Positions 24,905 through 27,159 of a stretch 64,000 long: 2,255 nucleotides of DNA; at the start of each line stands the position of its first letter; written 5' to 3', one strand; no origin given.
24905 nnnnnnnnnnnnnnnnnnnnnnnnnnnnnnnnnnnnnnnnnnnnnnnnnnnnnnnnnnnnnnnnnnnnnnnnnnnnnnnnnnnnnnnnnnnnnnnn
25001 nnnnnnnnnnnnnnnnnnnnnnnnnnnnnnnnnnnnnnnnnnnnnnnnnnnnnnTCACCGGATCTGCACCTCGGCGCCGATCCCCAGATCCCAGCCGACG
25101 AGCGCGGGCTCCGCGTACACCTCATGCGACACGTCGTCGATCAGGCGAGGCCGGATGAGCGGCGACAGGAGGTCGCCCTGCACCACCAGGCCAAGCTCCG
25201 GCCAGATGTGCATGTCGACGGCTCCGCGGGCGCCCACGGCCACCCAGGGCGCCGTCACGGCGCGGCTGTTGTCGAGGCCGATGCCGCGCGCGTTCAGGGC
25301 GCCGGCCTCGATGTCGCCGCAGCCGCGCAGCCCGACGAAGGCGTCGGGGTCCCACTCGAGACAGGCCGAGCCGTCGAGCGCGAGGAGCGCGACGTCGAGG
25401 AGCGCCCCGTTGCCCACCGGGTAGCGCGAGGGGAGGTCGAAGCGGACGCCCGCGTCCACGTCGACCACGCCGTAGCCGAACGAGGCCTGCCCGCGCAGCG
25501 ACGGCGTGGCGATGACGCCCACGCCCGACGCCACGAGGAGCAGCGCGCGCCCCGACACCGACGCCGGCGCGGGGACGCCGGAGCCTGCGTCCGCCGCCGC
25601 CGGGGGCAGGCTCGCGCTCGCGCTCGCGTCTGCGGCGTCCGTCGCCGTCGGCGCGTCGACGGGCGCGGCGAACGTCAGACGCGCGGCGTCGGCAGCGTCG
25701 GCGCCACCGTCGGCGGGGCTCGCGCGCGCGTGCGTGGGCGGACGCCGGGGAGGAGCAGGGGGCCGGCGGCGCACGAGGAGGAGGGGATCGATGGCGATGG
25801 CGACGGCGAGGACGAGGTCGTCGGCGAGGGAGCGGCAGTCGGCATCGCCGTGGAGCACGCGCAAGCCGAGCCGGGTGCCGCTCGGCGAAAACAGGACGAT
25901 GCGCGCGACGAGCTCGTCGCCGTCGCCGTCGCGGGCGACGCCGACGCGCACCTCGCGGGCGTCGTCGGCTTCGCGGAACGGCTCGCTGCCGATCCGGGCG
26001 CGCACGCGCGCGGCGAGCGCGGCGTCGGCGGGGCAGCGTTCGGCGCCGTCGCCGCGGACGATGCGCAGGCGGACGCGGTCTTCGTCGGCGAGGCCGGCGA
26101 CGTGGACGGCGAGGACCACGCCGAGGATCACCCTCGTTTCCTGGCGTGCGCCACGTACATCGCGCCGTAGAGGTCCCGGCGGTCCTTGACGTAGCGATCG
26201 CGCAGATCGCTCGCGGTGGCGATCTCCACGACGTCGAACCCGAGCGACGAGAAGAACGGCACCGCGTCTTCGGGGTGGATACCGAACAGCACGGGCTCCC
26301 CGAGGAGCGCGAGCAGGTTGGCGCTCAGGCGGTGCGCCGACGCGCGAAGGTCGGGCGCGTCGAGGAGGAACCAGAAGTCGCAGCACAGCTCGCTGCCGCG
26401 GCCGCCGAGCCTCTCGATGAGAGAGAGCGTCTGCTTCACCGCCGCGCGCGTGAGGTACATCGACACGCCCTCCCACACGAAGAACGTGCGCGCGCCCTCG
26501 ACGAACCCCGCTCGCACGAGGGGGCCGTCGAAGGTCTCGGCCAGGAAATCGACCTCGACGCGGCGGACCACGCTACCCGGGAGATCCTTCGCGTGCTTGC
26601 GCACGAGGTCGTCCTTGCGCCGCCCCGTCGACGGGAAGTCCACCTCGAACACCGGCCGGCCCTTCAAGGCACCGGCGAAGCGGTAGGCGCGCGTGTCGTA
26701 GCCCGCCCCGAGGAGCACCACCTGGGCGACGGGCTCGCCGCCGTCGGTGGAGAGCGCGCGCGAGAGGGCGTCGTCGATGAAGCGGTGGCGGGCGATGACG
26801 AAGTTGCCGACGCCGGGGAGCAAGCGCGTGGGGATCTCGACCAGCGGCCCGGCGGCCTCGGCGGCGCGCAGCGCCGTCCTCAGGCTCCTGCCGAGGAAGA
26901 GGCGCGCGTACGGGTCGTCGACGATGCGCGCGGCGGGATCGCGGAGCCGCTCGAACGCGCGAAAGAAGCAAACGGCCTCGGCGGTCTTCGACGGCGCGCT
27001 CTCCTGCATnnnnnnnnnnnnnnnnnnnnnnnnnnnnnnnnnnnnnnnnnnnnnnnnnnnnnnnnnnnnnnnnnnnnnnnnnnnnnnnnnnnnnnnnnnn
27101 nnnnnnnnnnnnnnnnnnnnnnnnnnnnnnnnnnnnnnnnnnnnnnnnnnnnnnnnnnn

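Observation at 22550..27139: Five-gene ECF sigma operon (LCM methyltransferase → secreted protein → ECF sigma → anti-sigma → VWA lipoprotein) behind a (GTC)n microsatellite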

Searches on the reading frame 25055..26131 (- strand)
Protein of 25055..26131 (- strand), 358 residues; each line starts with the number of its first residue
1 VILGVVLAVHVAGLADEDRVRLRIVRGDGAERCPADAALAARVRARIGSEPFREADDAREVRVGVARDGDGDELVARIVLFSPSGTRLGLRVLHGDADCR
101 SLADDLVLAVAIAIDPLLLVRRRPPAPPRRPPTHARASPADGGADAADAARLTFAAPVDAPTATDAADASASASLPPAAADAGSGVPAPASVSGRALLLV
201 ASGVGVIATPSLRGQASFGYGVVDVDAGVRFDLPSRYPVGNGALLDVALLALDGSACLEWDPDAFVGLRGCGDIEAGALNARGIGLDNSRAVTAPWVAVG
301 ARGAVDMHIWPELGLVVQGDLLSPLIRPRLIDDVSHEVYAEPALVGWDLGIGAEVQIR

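Call 7: search_protein_families(library=pfam, proteins=[window:25055-26131:-], max_evalue=0.1)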
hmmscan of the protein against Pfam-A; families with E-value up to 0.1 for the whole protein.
window:25055-26131:- (358 aa): 0 families

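Call 8: search_protein_families(library=ncbifam, proteins=[window:25055-26131:-], max_evalue=0.1)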
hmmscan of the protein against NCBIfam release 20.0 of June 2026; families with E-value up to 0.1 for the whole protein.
window:25055-26131:- (358 aa): 0 families

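Call 20: find_homologous_proteins(query=window:25055-26131:-)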
Query window:25055-26131:- (358 aa): 11 proteins with E <= 0.001 among 8000 candidates.
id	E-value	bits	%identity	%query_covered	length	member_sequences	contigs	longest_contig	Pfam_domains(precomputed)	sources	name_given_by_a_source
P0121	4.6e-221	751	100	100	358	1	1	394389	-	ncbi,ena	-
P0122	1.6e-103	365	55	100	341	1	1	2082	-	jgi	jgi:hypothetical protein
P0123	4.8e-91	324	51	96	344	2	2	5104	-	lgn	-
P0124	7.1e-87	310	49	97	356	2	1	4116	-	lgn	-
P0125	2.1e-86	308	49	99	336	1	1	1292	-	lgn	-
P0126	3.2e-86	308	50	100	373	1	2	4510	-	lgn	-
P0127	4.2e-86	307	50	98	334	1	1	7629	-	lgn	-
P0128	4.2e-81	291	48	97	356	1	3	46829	-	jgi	jgi:hypothetical protein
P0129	1.9e-77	279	45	100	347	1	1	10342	-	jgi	jgi:hypothetical protein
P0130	2.1e-74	269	47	99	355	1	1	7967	-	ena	-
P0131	2.7e-61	226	41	99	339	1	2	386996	-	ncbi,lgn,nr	ncbi:MAG: hypothetical protein HYS27_19070 [Deltaproteobacteria bacterium]|nr:hypothetical protein [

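Call 35: predict_structure(alignment_id=A2)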
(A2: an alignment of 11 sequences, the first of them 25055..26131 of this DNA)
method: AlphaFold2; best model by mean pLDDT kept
length: 358 residues; sequences in the alignment: 11
mean_pLDDT: 77.7   pTM: 0.49
mean pLDDT of the five models: 77.7, 75.5, 71.9, 71.8, 70.3
residues with pLDDT >= 90: 125; 70-90: 145; 50-70: 23; < 50: 65
segments of 3 or more residues with pLDDT < 50: 1-14, 132-181
pLDDT, mean of each block of 10 residues (from residue 1): 44 58 89 89 86 81 91 90 87 88 89 82 62 44 39 37 33 37 64 90 75 92 91 88 90 94 89 94 84 92 92 90 89 84 87 84
secondary structure, 60 per line:
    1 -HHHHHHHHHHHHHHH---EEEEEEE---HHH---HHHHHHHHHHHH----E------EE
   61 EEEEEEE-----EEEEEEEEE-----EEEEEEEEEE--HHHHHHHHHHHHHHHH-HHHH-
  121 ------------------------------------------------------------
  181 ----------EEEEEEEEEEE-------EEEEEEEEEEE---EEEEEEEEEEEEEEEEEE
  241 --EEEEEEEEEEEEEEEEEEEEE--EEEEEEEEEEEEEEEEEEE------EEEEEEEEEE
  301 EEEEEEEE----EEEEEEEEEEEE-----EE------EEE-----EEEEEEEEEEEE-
elements in order: H2-16 E20-26 H36-47 E59-67 E73-81 E87-96 H99-114 H116-119 E191-201 E209-219 E223-240 E243-263 E266-284 E291-308 E313-324 E338-340 E346-357

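Call 44: search_protein_representatives(alignment_id=A2)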
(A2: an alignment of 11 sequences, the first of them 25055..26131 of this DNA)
Query: 11 sequences, 345 profile positions. Proteins with E-value up to 0.001 (for the whole library): 6646; up to 1e-10: 2025; up to 1e-30: 37. The best 150 are listed.
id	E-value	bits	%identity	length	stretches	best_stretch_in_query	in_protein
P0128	4.0e-143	493.2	-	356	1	1-344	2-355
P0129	4.9e-134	463.4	-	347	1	4-345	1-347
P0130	8.9e-128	442.8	-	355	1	2-343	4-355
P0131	3.1e-120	418.0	-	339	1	1-345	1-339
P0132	8.2e-83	294.9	-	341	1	10-344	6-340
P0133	2.1e-79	283.7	-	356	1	5-341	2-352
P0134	5.2e-71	256.1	-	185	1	167-345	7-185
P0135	7.6e-60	219.4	-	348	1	5-342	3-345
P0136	1.8e-40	155.7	-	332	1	30-338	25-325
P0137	1.5e-39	152.7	-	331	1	4-345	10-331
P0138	1.5e-36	142.8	-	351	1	14-338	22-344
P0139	1.0e-35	140.1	-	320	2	6-162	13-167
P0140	1.2e-35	139.8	-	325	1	3-164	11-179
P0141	2.1e-35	139.0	-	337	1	3-344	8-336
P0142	6.3e-35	137.5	-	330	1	5-341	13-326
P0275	6.6e-25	104.5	-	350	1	11-341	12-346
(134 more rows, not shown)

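Call 49: find_related_loci(query=A2, collection=metagenome_contigs, flank=6000)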
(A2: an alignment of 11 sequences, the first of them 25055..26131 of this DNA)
Query A2 (358 aa) in metagenome_contigs; peptide patterns used: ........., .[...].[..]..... (x = any residue, [..] = any of these).
257 stretches matched a pattern; 4 encode a relative of the query (tblastn E <= 1e-3); 4 distinct loci.
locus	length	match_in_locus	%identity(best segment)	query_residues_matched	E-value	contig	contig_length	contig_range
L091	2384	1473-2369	38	3-309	5e-33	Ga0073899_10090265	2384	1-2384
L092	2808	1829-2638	32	21-323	3e-12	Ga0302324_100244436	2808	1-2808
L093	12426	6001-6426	35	26-149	5e-6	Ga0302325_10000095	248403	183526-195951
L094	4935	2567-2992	35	26-149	4e-6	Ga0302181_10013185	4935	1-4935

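Call 53: search_protein_families(library=pfam, proteins=[L093:3221-5854:-, L093:5848-6897:+, L093:6894-7481:+, L093:7478-8218:+, L093:8256-9233:+, L093:9305-12412:-], max_evalue=0.01)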
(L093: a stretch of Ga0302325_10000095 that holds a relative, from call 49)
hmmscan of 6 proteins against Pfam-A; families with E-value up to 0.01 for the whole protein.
L093:3221-5854:- (877 aa): 1 family
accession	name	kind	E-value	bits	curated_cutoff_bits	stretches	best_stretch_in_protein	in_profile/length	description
PF09992.14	NAGPA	-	2.5e-08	34.7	25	1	717-832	24-146/169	Phosphodiester glycosidase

L093:5848-6897:+ (349 aa): 0 families

L093:6894-7481:+ (195 aa): 2 families
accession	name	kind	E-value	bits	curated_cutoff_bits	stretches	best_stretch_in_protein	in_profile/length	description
PF04542.20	Sigma70_r2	-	5.2e-10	39.4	24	1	33-100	1-70/71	Sigma-70 region 2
PF08281.18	Sigma70_r4_2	-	1.1e-07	31.8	25.7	1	129-179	2-52/54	Sigma-70, region 4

L093:7478-8218:+ (246 aa): 0 families

L093:8256-9233:+ (325 aa): 0 families

L093:9305-12412:- (1035 aa): 4 families
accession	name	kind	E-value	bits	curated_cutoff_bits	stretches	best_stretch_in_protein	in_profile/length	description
PF13191.12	AAA_16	-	8.3e-15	56.1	32.6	1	251-430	1-165/167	AAA ATPase domain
PF17874.7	TPR_MalT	-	2.2e-06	27.7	45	1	667-846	133-306/336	MalT-like TPR region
PF25058.1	ARM_TT21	-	0.00014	22.2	27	1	708-811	25-125/155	Tetratricopeptide repeat protein 21 ARM repeat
PF13401.12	AAA_22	-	0.0047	17.7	27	0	272-409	3-96/130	AAA domain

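Call 67: search_solved_structures(query=A2, max_evalue=1)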
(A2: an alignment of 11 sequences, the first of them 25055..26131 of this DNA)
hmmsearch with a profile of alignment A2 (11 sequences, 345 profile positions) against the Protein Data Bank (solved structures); distinct sequences matched with E-value up to 1: 1.
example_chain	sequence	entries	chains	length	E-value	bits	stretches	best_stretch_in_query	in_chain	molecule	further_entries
8wm6_Q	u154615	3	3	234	0.13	14.7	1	161-207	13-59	PsaQ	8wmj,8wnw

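Call 70: find_homologous_proteins(query=A4, max_evalue=0.00001)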
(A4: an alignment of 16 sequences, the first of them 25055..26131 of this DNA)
Query A4 (16 sequences) (358 aa, profile of the alignment): 15 proteins with E <= 0.00001 among 8000 candidates.
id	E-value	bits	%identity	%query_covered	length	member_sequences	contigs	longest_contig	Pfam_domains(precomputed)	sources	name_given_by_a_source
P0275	4.8e-91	324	32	92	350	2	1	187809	-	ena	-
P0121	3.9e-88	314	100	100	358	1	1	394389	-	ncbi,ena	-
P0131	3.0e-79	285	41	99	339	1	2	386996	-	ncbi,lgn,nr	ncbi:MAG: hypothetical protein HYS27_19070 [Deltaproteobacteria bacterium]|nr:hypothetical protein [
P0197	7.6e-77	277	31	84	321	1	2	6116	-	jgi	jgi:hypothetical protein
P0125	2.2e-76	275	49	99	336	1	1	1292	-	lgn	-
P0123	2.1e-75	272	51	96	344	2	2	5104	-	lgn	-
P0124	2.7e-73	265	49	97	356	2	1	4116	-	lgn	-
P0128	3.5e-73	265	48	97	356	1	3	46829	-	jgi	jgi:hypothetical protein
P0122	1.6e-66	243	55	100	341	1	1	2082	-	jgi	jgi:hypothetical protein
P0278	1.8e-65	240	37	28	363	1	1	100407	-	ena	-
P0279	3.6e-64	235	30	94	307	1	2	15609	-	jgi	jgi:hypothetical protein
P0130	4.4e-59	219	47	99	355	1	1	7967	-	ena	-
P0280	3.0e-24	104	33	9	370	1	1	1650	-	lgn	-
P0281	1.7e-15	75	26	91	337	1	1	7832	-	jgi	jgi:hypothetical protein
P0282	7.7e-6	44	25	31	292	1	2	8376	-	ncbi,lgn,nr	ncbi:MAG: hypothetical protein H0X17_03970 [Deltaproteobacteria bacterium]|nr:hypothetical protein [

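Call 71: find_encoding_contigs(protein=P0275, flank=6000, max_places=2)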
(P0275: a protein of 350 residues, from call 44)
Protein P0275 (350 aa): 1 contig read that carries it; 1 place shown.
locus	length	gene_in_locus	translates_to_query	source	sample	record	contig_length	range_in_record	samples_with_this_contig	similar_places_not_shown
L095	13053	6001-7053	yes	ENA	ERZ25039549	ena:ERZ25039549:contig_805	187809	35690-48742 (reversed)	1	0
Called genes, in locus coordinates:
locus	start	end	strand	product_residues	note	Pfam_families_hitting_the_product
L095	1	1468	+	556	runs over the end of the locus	PF11617:Cu-binding_MopE (faint)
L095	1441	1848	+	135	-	-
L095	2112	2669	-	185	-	PF17517:IgGFc_binding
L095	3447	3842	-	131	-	-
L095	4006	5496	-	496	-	PF17517:IgGFc_binding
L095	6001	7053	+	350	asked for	-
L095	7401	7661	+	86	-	PF08281:Sigma70_r4_2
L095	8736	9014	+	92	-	-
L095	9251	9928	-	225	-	-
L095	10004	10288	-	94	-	-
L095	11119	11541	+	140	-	-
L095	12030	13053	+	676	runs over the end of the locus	PF00069:Pkinase, PF07714:PK_Tyr_Ser-Thr, PF08308:PEGA (weak), PF07719:TPR_2 (faint), PF00515:TPR_1 (faint), PF13174:TPR_6 (faint), PF13424:TPR_12 (weak), PF13432:TPR_16 (weak), +2 more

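Call 72: find_encoding_contigs(protein=P0278, flank=6000, max_places=2)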
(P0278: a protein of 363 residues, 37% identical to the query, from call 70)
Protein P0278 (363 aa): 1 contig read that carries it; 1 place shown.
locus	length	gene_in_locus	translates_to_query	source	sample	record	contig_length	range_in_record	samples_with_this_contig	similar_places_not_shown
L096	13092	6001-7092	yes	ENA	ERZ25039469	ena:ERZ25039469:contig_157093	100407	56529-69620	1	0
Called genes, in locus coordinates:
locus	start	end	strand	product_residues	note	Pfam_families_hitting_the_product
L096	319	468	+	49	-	-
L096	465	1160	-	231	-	-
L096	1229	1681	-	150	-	-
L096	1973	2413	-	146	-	PF04075:F420H2_quin_red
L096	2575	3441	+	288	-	PF00561:Abhydrolase_1, PF12146:Hydrolase_4, PF12697:Abhydrolase_6, PF03096:Ndr (weak)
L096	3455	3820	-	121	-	PF18480:DUF5615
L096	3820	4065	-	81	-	PF04255:DUF433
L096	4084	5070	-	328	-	PF13620:CarboxypepD_reg (faint), PF08308:PEGA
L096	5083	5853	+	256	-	PF01960:ArgJ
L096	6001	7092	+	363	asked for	-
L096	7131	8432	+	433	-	PF04542:Sigma70_r2, PF08281:Sigma70_r4_2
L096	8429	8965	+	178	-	-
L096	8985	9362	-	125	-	-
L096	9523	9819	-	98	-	PF01381:HTH_3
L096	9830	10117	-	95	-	PF05015:HigB-like_toxin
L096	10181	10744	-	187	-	PF00050:Kazal_1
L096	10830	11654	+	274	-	PF05962:HutD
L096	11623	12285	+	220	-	-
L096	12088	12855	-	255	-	-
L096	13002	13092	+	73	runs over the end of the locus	-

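Call 86: fold_search(model_id=the predicted structure, library=pdb)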
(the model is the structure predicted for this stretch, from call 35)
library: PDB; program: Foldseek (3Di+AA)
matches with E <= 10: 1063; with E <= 0.001: 30
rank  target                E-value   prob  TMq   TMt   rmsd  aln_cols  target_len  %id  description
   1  9a2m_MODEL_1_A        2.6e-07  1.00  0.38  0.39  10.0       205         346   11  Model of E. coli OmpA by in-cell photo-crosslinking MS and deep learning (released 2023-02-24)
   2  9fzc_A                6.5e-07  1.00  0.37  0.71   4.6       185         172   12  Structure of OmpA-short in complex with nanobody Nb01 (released 2024-07-17)
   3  1p4t                  2.1e-06  1.00  0.34  0.72   4.7       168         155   14  Crystal structure of Neisserial surface protein A (NspA) (released 2003-07-22)
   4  9fzd_A                3.2e-06  1.00  0.38  0.74   5.4       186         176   13  Structure of OmpA-long in complex with nanobody Nb39 (released 2024-07-17)
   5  3qrc_A                1.3e-05  1.00  0.30  0.58   5.5       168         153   11  The crystal structure of Ail, the attachment invasion locus protein of Yersinia pestis, in complex with the heparin an (released 2011-11-23)
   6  3qrc_B                1.3e-05  1.00  0.30  0.58   5.6       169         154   11  The crystal structure of Ail, the attachment invasion locus protein of Yersinia pestis, in complex with the heparin an (released 2011-11-23)
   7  1bxw                  1.9e-05  1.00  0.36  0.69   5.3       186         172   11  OUTER MEMBRANE PROTEIN A (OMPA) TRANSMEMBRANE DOMAIN (released 1998-10-14)
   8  3qra                  2.1e-05  1.00  0.29  0.56   5.8       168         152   14  The crystal structure of Ail, the attachment invasion locus protein of Yersinia pestis (released 2011-11-23)
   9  2ge4_MODEL_1_A        2.3e-05  1.00  0.23  0.41   9.4       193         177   15  High-resolution solution structure of outer membrane protein A transmembrane domain (released 2006-04-11)
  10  1qj9                  2.6e-05  1.00  0.31  0.63   4.7       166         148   10  CRYSTAL STRUCTURE OF THE OUTER MEMBRANE PROTEIN OMPX FROM ESCHERICHIA COLI (released 1999-10-06)
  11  2n2l_MODEL_1_A        3.3e-05  1.00  0.29  0.58   6.3       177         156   12  NMR structure of yersinia pestis ail (attachment invasion locus) in decylphosphocholine micelles calculated wi (released 2015-07-22)
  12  9a34_MODEL_1_A        6.4e-05  1.00  0.24  0.27  21.2       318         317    8  Model of E. coli OmpT by in-cell photo-crosslinking MS and deep learning (released 2023-02-24)
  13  3dzm_B                7.9e-05  1.00  0.33  0.54   6.9       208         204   13  Crystal structure of a major outer membrane protein from Thermus thermophilus HB27 (released 2008-12-23)
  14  2x56                  7.9e-05  1.00  0.24  0.30  20.4       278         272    7  Yersinia Pestis Plasminogen Activator Pla (Native) (released 2010-07-28)
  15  3dzm_A                8.3e-05  1.00  0.33  0.53   7.0       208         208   13  Crystal structure of a major outer membrane protein from Thermus thermophilus HB27 (released 2008-12-23)
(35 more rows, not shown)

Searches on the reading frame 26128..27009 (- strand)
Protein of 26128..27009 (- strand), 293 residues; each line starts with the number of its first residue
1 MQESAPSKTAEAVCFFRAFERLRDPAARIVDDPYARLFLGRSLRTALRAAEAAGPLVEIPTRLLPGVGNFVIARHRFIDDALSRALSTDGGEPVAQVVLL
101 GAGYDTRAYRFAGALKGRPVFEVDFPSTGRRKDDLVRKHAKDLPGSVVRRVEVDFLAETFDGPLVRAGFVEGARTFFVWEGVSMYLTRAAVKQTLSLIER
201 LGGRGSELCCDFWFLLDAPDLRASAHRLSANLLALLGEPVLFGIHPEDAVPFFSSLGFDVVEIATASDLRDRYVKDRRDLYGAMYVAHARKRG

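Call 7: search_protein_families(library=pfam, proteins=[window:26128-27009:-], max_evalue=0.1)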
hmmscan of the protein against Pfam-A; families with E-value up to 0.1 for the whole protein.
window:26128-27009:- (293 aa): 1 family
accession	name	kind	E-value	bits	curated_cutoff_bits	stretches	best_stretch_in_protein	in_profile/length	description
PF04072.20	LCM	-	2.9e-38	132.1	22.3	1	11-198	2-186/187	Leucine carboxyl methyltransferase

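Call 8: search_protein_families(library=ncbifam, proteins=[window:26128-27009:-], max_evalue=0.1)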
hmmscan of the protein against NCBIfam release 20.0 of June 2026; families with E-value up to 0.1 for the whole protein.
window:26128-27009:- (293 aa): 1 family
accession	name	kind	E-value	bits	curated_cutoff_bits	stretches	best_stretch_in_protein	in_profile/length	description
TIGR00027.1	mthyl_TIGR00027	subfamily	1.7e-55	188.3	93.55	1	7-275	1-258/259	SAM-dependent methyltransferase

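Call 10: find_encoding_contigs(protein=window:26128-27009:-, flank=10000, max_places=6)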
Protein window:26128-27009:- (293 aa): 1 contig read that carries it; 1 place shown.
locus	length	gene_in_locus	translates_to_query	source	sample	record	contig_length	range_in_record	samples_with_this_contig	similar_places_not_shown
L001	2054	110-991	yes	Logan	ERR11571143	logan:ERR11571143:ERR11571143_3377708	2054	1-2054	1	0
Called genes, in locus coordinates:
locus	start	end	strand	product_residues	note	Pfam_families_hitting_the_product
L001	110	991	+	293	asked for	PF04072:LCM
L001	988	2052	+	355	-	?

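Call 80: list_cluster_members(proteins=[P0001, P0121, window:26128-27009:-, window:27180-27494:-])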
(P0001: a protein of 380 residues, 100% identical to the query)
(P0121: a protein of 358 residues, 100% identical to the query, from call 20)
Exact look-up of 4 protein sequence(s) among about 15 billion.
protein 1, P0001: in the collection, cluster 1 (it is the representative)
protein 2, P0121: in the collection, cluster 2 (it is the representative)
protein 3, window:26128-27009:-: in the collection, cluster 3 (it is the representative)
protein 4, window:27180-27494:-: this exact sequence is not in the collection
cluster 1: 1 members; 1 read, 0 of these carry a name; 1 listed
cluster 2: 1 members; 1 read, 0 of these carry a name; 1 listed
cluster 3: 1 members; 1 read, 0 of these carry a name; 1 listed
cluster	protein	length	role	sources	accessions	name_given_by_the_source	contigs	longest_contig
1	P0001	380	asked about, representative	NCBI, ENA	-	-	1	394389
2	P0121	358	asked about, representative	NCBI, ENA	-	-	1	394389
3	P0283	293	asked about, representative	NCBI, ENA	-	-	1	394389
